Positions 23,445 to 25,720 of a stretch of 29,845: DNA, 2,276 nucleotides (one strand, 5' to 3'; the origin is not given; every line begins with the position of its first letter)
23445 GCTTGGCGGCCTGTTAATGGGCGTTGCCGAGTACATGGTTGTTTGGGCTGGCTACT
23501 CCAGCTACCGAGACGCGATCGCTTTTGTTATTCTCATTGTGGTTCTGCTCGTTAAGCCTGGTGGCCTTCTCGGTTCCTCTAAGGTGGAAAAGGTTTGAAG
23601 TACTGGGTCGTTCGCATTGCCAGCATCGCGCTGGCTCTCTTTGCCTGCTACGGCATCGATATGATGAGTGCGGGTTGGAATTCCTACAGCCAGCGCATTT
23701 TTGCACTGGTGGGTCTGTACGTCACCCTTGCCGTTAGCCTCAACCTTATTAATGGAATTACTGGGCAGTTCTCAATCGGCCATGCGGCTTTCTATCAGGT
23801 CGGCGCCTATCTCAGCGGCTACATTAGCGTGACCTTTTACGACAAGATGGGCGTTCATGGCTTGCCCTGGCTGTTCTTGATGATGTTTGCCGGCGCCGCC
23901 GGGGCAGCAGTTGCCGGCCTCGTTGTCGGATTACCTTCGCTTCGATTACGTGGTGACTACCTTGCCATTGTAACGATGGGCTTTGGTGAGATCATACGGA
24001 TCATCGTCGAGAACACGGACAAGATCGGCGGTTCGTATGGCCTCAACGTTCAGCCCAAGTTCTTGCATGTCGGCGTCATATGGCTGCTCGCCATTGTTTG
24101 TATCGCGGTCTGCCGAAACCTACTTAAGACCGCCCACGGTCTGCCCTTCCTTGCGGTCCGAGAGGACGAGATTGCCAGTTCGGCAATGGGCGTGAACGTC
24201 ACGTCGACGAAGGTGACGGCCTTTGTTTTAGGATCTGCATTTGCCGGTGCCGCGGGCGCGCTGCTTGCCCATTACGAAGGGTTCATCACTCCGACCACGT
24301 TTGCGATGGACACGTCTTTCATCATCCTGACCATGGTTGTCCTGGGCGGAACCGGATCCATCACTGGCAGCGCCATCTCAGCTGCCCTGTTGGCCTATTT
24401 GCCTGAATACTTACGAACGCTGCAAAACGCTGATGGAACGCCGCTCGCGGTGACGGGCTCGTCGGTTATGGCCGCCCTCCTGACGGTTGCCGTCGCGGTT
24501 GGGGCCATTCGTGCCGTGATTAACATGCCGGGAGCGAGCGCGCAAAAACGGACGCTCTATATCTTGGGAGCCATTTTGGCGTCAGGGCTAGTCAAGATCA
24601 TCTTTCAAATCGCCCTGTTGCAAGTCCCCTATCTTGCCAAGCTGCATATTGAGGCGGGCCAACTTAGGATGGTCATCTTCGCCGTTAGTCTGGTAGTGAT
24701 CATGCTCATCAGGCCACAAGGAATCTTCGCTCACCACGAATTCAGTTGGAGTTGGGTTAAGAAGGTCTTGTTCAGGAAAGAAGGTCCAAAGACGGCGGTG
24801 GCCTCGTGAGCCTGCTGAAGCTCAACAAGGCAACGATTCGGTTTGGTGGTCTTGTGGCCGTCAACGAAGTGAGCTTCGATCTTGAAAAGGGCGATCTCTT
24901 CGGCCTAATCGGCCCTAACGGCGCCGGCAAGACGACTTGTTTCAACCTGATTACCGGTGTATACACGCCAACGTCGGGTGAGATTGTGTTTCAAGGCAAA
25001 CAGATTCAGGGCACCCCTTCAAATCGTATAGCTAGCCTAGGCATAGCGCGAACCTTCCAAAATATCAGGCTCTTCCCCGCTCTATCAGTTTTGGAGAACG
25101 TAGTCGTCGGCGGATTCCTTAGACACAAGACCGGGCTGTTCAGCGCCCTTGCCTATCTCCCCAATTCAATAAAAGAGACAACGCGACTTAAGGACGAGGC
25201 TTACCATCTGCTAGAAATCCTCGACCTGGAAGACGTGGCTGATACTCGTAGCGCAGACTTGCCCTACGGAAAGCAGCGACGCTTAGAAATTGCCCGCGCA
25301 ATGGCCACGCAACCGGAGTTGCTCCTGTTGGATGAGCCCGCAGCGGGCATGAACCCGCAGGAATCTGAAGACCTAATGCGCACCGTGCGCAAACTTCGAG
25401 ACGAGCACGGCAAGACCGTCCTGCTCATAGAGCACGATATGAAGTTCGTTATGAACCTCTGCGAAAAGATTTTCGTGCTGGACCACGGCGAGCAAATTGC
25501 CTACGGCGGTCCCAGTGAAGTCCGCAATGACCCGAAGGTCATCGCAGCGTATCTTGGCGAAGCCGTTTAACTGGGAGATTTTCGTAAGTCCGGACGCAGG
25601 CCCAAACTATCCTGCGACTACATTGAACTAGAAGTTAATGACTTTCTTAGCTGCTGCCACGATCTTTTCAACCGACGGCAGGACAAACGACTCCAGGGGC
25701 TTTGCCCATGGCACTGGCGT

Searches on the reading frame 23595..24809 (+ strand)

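Call 69: search_protein_families(library=pfam, proteins=[window:23595-24809:+], max_evalue=0.001)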
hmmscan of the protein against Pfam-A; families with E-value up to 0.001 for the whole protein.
window:23595-24809:+ (404 aa): 1 family
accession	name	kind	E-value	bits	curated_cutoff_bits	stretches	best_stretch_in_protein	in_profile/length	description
PF02653.21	BPD_transp_2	-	7.2e-41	140.5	26.8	1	34-295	4-264/269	Branched-chain amino acid transport system / permease component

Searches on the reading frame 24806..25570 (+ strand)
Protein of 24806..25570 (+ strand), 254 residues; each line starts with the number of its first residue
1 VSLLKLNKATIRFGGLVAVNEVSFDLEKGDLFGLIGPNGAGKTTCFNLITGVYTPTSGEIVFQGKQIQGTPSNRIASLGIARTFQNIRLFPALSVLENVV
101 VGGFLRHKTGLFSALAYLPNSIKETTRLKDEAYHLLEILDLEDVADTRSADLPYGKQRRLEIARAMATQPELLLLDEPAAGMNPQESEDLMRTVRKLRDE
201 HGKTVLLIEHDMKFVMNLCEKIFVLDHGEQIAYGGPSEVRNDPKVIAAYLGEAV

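Call 69: search_protein_families(library=pfam, proteins=[window:24806-25570:+], max_evalue=0.001)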
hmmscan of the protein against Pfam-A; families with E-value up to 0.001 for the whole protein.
window:24806-25570:+ (254 aa): 4 families
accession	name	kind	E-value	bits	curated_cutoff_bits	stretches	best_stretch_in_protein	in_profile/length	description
PF00005.33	ABC_tran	-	1.8e-33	116.4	25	1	20-179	2-136/137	ABC transporter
PF12399.14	BCA_ABC_TP_C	-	4.5e-10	39.3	25.5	1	231-253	3-25/27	Branched-chain amino acid ATP-binding cassette transporter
PF13304.12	AAA_21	-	2.4e-05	25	27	0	32-49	2-19/304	AAA domain, putative AbiEii toxin, Type IV TA system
PF13476.12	AAA_23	-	0.00034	21.7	27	1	20-54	11-44/201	AAA domain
